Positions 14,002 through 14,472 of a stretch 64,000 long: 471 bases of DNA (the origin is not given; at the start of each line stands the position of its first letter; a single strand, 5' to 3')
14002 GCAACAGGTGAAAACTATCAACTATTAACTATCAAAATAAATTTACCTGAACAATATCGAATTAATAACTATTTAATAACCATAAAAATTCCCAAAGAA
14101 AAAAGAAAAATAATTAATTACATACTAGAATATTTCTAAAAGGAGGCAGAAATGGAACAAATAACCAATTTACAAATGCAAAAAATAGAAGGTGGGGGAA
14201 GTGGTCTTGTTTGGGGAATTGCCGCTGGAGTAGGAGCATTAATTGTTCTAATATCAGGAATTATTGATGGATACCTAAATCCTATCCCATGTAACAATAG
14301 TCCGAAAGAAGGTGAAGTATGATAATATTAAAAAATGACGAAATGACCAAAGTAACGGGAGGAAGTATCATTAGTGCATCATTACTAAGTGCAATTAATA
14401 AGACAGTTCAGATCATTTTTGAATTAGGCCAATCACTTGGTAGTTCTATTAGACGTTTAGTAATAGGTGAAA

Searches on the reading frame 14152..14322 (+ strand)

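Call 5: search_protein_families(library=pfam, proteins=[window:14152-14322:+], max_evalue=0.1)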
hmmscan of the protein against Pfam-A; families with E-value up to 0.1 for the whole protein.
window:14152-14322:+ (56 aa): 1 family
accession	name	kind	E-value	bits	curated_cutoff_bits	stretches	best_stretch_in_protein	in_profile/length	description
PF10439.15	Bacteriocin_IIc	-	0.012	16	27.1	1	2-29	5-38/59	Bacteriocin class II with double-glycine leader peptide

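Call 80: search_protein_families(library=ncbifam, proteins=[window:14152-14322:+], max_evalue=0.01)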
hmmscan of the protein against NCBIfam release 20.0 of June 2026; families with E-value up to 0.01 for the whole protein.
window:14152-14322:+ (56 aa): 0 families
